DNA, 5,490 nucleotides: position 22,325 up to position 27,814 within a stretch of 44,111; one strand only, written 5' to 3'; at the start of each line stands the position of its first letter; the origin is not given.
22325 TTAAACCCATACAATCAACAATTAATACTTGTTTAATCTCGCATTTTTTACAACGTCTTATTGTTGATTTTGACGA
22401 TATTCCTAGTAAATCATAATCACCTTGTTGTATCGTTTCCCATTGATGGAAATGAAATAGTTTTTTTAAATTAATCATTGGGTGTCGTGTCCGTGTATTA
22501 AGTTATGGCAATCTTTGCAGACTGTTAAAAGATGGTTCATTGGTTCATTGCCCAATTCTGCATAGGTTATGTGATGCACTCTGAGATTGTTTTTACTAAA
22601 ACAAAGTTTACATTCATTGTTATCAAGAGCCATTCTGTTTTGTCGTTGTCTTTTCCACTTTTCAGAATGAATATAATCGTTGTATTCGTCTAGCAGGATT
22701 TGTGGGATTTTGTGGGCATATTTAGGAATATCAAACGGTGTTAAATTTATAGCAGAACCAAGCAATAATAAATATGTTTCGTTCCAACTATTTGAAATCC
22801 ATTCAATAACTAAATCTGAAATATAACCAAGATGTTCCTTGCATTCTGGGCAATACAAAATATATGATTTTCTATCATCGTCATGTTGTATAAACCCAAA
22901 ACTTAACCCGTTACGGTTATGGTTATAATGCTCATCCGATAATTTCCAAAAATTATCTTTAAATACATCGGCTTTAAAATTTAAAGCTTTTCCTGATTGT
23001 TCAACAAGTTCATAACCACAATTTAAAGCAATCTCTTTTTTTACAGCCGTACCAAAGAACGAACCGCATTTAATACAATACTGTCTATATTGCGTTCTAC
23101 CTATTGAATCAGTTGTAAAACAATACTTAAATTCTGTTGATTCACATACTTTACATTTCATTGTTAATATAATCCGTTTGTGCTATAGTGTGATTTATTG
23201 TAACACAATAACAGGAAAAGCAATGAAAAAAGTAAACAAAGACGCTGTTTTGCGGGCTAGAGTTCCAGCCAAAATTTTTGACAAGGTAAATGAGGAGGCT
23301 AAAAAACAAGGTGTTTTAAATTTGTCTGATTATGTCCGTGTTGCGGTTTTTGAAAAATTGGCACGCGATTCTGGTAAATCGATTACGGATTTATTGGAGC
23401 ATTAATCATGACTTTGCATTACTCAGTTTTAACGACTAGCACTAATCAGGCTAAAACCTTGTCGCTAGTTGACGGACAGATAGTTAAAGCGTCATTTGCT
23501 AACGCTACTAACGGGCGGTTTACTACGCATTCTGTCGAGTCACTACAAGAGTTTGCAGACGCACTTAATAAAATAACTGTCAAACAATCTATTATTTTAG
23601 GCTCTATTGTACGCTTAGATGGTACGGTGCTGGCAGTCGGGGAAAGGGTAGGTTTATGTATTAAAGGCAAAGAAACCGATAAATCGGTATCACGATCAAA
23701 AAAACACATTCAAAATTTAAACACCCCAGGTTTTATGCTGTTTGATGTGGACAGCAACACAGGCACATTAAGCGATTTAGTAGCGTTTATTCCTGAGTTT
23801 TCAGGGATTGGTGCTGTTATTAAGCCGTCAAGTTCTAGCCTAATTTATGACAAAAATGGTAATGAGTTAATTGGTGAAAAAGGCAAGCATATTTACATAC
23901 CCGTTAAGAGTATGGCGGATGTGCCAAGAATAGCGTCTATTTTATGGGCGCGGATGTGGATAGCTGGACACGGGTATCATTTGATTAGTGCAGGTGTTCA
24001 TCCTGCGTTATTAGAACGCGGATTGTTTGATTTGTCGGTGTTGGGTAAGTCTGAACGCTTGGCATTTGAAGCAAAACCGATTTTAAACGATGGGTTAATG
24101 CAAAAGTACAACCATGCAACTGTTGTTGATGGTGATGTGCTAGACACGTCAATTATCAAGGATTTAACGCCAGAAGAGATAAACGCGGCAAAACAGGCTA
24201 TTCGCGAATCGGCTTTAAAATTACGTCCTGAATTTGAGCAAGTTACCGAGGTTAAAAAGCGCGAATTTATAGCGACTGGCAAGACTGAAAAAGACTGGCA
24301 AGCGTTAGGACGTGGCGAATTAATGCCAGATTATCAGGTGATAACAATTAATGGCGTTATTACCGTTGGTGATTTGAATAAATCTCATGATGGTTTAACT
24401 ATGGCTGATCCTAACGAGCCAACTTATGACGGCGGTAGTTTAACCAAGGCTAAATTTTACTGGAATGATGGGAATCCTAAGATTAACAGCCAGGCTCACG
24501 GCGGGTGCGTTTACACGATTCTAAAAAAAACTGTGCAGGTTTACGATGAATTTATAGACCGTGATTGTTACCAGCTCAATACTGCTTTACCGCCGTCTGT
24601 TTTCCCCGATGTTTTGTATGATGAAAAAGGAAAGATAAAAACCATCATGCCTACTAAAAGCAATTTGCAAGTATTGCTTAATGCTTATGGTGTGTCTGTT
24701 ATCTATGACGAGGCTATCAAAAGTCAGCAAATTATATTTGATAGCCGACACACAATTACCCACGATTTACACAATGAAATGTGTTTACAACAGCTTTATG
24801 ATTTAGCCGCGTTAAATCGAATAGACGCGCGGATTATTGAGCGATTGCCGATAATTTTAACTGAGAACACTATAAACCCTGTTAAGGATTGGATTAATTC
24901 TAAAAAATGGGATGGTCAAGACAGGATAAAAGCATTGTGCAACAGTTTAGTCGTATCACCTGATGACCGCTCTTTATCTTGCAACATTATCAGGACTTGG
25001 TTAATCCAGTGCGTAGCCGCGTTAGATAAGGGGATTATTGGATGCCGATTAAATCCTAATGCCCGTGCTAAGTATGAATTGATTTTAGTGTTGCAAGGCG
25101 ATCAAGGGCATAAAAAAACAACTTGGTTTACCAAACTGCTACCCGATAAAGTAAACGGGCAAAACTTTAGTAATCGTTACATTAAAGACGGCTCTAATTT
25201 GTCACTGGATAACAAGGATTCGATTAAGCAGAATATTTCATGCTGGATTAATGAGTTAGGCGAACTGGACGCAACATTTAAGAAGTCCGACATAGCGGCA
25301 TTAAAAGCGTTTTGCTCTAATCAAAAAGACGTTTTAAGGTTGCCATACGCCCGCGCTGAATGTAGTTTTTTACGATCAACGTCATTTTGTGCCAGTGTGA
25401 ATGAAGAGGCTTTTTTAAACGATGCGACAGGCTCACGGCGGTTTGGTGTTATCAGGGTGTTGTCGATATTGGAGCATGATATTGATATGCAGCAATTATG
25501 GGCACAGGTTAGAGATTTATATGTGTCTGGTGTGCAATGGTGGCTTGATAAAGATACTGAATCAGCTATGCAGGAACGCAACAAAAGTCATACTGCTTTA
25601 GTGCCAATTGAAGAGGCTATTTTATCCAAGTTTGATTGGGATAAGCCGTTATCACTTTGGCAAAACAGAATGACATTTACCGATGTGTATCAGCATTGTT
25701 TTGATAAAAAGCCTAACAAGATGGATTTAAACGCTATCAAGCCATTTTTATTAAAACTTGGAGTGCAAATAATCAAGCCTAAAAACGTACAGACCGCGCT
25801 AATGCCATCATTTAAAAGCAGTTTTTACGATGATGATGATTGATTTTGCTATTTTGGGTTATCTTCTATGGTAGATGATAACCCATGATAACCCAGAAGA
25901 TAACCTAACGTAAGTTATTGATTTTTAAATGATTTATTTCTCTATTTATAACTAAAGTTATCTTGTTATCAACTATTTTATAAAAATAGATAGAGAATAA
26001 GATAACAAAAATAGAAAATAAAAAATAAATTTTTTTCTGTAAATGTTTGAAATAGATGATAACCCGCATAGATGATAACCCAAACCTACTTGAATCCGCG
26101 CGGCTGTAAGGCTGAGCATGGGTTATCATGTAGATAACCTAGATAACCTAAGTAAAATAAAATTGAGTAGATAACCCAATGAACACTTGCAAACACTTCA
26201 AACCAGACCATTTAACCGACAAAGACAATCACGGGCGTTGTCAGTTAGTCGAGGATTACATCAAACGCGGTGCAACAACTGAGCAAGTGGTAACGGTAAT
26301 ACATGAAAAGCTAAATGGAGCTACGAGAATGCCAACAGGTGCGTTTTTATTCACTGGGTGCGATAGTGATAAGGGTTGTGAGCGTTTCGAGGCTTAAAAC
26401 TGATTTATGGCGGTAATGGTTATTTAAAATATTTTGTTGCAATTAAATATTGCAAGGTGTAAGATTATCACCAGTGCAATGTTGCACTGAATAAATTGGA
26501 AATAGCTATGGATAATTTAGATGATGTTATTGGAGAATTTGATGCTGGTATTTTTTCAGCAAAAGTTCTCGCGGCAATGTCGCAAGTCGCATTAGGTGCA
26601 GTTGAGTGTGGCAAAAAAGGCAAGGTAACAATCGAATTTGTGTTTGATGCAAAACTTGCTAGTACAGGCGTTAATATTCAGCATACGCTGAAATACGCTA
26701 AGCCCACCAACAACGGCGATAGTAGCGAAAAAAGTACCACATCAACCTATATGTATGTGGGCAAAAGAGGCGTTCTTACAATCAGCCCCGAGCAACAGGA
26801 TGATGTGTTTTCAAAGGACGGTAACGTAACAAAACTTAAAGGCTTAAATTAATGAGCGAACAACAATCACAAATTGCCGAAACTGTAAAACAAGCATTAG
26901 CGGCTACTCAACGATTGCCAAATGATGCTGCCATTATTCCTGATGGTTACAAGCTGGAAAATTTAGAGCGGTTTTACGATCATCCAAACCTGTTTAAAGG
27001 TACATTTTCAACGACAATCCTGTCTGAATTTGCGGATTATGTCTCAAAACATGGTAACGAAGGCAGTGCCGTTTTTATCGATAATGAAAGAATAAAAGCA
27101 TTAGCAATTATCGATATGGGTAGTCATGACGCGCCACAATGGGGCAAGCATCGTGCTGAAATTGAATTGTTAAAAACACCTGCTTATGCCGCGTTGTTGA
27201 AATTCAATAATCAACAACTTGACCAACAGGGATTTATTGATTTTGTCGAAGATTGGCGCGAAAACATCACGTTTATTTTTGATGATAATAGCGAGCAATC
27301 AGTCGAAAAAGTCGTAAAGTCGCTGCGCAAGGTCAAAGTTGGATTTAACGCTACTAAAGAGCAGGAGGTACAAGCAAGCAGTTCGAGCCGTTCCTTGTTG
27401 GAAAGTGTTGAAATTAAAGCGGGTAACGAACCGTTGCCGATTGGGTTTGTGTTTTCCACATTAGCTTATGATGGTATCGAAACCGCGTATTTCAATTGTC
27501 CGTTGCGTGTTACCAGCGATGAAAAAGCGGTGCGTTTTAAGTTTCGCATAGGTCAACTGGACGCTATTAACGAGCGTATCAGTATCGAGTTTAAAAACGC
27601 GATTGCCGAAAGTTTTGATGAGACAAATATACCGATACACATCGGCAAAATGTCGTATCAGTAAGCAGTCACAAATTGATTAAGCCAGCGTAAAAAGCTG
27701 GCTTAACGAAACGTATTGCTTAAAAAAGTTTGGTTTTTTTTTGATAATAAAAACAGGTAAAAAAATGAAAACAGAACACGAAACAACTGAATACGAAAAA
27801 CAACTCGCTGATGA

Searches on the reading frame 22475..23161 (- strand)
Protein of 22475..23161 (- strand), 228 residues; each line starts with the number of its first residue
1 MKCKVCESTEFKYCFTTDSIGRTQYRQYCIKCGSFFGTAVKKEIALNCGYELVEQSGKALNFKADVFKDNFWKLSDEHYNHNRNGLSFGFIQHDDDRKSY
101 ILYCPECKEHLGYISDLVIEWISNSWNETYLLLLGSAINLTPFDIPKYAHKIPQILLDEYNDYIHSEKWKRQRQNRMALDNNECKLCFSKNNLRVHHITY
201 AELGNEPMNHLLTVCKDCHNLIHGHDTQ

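Call 13: find_encoding_contigs(protein=window:22475-23161:-, flank=10000, max_places=4)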
Protein window:22475-23161:- (228 aa): 4 contigs read that carry it; 1 place shown.
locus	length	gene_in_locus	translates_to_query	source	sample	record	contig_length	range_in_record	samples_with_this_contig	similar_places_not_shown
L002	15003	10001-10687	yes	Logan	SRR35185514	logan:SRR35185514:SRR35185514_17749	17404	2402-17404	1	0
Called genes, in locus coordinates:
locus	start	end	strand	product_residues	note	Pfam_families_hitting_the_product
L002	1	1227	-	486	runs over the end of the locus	PF03237:Terminase_6N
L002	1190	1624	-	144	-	-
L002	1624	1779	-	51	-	-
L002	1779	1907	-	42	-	-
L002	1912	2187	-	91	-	-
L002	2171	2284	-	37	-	-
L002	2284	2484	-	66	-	-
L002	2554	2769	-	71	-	-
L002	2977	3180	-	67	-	-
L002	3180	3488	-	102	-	-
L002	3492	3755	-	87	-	-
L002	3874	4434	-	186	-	-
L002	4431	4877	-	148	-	-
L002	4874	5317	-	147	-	-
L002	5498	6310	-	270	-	PF10065:DUF2303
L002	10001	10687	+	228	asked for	-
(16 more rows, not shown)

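Call 97: search_protein_families(library=phrogs, proteins=[window:22475-23161:-], max_evalue=0.00001)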
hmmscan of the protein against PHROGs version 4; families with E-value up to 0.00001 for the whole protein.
window:22475-23161:- (228 aa): 5 families
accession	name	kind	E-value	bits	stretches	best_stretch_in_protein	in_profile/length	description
phrog_119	-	DNA, RNA and nucleotide metabolism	5.1e-12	46.3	1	109-227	141-259/443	HNH endonuclease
phrog_144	-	DNA, RNA and nucleotide metabolism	7.9e-08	33.1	1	157-224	60-134/175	HNH endonuclease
phrog_8060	-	unknown function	4.2e-07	30.9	1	158-226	15-83/213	-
phrog_8048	-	DNA, RNA and nucleotide metabolism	1.4e-06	28.7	1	153-224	148-227/273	HNH endonuclease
phrog_4581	-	head and packaging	7.5e-06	26.6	0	158-227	42-113/395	terminase small subunit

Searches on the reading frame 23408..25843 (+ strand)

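Call 97: search_protein_families(library=phrogs, proteins=[window:23408-25843:+], max_evalue=0.00001)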
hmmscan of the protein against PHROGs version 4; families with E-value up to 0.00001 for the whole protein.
window:23408-25843:+ (811 aa): 6 families
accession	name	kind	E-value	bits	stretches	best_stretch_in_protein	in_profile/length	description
phrog_16593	-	DNA, RNA and nucleotide metabolism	1.5e-70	239.6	1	6-792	7-795/823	DNA primase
phrog_1313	-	DNA, RNA and nucleotide metabolism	2.3e-53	183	1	460-771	211-516/568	DNA helicase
phrog_256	-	DNA, RNA and nucleotide metabolism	1.6e-39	137.1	1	476-743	451-702/798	DNA helicase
phrog_2249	-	DNA, RNA and nucleotide metabolism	1.6e-38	133.9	1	416-767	415-736/802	DNA primase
phrog_15962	-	DNA, RNA and nucleotide metabolism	2.5e-29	103.1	1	452-740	449-732/835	DNA primase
phrog_36873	-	DNA, RNA and nucleotide metabolism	1.2e-20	73.8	1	553-740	543-722/1082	DNA helicase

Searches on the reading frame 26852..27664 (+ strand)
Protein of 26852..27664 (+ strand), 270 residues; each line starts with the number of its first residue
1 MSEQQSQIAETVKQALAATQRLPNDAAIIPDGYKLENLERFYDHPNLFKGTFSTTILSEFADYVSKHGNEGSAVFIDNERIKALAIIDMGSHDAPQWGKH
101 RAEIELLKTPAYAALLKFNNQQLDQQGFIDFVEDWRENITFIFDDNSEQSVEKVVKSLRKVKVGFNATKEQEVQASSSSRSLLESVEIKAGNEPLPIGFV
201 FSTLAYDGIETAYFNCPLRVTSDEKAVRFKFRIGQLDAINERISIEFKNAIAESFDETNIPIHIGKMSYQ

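Call 97: search_protein_families(library=phrogs, proteins=[window:26852-27664:+], max_evalue=0.00001)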
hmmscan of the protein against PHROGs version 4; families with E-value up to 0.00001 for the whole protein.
window:26852-27664:+ (270 aa): 2 families
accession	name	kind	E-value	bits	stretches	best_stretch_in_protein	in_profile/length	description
phrog_210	-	unknown function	3.5e-52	178.4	1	6-266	6-271/274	-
phrog_18285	-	unknown function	3.5e-09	37.5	1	183-267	1-83/85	-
